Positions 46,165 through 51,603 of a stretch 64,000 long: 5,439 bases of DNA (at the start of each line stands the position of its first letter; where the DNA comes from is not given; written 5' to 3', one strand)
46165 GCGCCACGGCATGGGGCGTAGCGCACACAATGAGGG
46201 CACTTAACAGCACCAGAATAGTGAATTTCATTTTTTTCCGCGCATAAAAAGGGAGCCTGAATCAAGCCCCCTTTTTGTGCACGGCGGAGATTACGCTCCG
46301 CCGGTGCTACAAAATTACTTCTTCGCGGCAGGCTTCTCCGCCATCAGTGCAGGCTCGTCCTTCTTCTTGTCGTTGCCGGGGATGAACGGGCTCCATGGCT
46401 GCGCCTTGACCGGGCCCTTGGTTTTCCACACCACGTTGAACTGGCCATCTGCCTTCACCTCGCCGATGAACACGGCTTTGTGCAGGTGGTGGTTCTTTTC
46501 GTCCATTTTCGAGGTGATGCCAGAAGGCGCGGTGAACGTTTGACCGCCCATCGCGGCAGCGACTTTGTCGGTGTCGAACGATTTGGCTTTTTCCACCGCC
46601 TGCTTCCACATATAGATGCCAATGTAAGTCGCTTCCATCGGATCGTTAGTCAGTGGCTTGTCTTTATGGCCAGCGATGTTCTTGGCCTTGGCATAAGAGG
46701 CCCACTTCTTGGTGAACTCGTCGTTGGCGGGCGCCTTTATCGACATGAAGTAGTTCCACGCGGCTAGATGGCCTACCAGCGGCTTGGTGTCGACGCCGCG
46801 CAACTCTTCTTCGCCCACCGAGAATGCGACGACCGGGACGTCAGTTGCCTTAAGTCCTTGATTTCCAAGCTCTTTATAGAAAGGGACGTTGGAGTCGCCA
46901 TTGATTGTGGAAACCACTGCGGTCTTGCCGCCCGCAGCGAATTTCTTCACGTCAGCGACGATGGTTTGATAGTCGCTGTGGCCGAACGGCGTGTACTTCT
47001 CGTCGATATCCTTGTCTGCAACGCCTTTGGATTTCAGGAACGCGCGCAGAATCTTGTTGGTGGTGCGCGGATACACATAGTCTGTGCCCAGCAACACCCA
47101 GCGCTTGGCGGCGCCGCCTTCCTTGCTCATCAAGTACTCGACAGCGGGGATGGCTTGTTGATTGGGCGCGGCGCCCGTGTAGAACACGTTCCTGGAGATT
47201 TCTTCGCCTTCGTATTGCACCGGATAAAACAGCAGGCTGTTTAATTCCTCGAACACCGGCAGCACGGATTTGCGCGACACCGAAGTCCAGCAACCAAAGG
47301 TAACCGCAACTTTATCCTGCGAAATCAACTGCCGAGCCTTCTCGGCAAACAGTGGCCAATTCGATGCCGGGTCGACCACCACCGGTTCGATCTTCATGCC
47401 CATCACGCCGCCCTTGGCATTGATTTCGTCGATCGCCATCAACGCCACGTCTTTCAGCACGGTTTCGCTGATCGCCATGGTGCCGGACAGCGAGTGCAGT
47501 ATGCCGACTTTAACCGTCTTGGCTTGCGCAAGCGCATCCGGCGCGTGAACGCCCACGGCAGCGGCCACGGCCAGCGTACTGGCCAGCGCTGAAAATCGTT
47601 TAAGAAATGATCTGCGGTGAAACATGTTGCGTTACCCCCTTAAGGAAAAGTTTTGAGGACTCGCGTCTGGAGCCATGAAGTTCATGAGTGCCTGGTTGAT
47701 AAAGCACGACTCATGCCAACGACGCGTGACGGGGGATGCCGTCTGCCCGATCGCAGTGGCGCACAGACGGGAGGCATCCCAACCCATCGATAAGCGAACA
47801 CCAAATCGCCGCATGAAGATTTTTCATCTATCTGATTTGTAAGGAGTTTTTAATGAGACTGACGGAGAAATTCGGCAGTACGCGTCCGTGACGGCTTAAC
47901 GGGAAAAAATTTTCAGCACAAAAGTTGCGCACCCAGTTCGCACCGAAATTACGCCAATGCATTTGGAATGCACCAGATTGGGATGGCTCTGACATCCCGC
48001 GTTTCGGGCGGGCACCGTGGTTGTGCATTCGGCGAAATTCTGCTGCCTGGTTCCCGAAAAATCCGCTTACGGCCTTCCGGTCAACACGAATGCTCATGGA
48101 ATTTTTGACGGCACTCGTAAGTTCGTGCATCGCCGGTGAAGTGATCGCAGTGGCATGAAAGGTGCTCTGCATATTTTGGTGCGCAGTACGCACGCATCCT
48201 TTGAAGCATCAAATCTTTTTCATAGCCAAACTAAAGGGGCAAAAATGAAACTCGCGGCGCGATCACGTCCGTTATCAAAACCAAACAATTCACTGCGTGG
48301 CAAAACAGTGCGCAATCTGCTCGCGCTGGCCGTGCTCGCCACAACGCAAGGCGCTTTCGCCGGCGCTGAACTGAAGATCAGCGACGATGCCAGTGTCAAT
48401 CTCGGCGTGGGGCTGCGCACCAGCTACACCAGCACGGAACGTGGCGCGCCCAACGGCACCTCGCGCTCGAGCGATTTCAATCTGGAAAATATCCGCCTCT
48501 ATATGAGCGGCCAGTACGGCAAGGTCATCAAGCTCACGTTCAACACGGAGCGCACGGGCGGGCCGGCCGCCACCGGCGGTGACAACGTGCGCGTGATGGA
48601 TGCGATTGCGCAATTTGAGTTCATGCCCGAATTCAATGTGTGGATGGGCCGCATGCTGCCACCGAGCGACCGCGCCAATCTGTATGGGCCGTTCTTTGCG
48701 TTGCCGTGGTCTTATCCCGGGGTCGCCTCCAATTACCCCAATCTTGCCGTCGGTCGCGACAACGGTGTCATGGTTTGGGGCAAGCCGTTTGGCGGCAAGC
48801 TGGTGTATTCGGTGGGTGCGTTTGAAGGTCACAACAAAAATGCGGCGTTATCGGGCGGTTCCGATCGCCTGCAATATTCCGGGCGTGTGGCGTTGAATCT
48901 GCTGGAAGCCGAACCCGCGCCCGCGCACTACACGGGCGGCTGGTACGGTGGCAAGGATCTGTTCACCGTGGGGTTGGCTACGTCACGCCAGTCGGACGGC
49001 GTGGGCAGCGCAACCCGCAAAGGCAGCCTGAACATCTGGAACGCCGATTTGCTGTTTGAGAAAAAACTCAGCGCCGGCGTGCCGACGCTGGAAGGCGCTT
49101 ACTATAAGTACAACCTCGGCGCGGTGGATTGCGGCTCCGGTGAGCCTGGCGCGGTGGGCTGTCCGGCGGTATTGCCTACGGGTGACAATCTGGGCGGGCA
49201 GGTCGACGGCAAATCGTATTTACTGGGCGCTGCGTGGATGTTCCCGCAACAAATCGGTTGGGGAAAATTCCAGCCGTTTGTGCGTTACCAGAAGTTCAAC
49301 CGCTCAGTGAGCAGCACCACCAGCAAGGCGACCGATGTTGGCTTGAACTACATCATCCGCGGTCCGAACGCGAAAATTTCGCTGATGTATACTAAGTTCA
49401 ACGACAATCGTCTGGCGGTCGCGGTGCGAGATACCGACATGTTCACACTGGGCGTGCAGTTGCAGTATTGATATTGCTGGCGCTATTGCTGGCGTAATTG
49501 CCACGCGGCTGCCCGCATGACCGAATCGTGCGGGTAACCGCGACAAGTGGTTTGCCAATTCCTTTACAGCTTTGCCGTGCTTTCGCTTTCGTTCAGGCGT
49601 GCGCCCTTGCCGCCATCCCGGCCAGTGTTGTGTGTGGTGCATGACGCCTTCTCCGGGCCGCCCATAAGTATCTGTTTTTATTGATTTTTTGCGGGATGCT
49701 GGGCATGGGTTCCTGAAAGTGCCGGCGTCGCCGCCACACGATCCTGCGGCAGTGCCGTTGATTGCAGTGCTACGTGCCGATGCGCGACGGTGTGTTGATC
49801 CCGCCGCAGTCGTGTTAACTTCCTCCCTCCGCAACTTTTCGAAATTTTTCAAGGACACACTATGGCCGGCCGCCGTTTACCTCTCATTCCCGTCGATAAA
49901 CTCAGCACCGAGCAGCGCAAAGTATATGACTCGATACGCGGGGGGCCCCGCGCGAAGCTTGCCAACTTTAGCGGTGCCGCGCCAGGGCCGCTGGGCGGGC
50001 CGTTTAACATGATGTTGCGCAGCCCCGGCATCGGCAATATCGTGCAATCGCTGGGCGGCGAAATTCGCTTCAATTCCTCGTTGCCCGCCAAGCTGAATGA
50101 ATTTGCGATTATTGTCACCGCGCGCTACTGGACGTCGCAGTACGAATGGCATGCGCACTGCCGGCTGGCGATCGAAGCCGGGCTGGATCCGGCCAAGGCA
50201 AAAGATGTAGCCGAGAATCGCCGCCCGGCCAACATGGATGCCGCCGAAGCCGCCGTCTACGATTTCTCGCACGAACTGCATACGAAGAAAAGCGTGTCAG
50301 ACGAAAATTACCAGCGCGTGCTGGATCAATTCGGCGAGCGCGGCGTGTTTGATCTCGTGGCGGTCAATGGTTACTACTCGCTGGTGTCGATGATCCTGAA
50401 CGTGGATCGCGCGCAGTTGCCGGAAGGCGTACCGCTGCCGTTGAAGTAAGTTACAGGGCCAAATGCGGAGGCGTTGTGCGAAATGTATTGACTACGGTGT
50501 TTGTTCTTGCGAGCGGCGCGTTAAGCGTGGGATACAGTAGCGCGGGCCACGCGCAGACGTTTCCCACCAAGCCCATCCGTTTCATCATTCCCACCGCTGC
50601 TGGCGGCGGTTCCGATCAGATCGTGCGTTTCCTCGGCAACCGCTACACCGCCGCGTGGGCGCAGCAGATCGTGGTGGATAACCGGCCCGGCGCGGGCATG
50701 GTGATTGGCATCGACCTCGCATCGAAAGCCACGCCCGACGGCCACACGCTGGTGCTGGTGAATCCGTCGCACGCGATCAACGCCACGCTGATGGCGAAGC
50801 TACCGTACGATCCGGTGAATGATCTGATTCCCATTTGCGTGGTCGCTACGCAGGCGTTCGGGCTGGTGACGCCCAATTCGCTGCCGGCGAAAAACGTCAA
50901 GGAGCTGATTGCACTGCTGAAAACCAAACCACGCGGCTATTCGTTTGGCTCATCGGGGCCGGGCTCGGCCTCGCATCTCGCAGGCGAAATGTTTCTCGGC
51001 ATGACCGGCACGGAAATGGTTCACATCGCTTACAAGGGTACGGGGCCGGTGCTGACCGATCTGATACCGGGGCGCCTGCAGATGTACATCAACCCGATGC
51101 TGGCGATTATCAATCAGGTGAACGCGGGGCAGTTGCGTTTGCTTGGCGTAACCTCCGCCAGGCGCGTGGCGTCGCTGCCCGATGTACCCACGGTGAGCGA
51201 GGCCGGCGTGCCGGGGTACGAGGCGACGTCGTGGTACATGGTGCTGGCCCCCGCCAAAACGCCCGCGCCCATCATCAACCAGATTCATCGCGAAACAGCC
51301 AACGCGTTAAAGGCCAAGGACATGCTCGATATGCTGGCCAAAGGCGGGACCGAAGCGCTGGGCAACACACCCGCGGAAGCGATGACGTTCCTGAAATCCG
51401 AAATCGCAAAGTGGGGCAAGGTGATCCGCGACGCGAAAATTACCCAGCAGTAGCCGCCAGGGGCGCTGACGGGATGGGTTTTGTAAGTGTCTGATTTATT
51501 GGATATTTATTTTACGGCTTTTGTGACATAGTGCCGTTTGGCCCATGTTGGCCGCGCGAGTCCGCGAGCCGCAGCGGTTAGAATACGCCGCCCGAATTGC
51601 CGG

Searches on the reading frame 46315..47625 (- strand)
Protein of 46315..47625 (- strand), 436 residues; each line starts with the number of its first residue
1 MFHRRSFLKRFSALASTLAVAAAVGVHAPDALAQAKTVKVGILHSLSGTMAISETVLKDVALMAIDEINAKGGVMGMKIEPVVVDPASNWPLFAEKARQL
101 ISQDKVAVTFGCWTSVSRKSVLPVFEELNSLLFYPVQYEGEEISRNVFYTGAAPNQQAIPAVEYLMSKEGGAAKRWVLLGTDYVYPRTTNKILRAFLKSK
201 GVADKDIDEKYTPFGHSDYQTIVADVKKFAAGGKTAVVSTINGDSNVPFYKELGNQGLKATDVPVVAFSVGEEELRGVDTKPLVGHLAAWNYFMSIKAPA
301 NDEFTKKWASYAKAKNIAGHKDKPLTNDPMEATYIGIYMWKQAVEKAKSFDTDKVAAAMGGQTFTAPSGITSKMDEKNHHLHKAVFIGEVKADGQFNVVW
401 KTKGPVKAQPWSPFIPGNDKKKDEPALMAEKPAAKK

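Call 24: search_protein_families(library=pfam, proteins=[window:46315-47625:-], max_evalue=0.00001)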
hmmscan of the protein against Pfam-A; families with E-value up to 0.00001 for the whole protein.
window:46315-47625:- (436 aa): 2 families
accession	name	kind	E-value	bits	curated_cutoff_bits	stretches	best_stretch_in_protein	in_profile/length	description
PF13433.12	Peripla_BP_5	-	1.3e-162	541.5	27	1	38-414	1-360/363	Periplasmic binding protein domain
PF13458.12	Peripla_BP_6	-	9e-73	246.3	31.7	1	37-395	1-343/343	Periplasmic binding protein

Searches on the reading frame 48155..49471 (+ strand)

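Call 25: search_protein_families(library=pfam, proteins=[window:48155-49471:+], max_evalue=0.00001)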
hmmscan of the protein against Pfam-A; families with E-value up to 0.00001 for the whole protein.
window:48155-49471:+ (438 aa): 1 family
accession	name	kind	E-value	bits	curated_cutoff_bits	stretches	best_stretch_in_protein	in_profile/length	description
PF07396.17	Porin_O_P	-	2.1e-15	57.3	20.9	1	82-438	2-370/370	Phosphate-selective porin O and P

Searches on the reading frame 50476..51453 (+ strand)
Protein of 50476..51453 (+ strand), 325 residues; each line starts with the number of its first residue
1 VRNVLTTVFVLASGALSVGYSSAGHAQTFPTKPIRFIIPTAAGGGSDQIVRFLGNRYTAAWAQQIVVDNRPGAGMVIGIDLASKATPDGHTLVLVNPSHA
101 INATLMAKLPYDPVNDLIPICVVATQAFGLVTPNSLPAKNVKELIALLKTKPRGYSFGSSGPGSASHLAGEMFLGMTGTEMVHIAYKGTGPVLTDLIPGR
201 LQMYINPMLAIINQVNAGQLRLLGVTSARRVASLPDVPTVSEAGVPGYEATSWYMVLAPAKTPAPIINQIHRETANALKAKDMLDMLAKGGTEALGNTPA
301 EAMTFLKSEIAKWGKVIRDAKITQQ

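Call 25: search_protein_families(library=pfam, proteins=[window:50476-51453:+], max_evalue=0.00001)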
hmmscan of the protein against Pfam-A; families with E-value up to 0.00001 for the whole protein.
window:50476-51453:+ (325 aa): 1 family
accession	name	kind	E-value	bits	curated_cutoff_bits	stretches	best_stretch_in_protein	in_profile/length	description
PF03401.19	TctC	-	4.7e-64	217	27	1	51-319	3-271/274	Tripartite tricarboxylate transporter family receptor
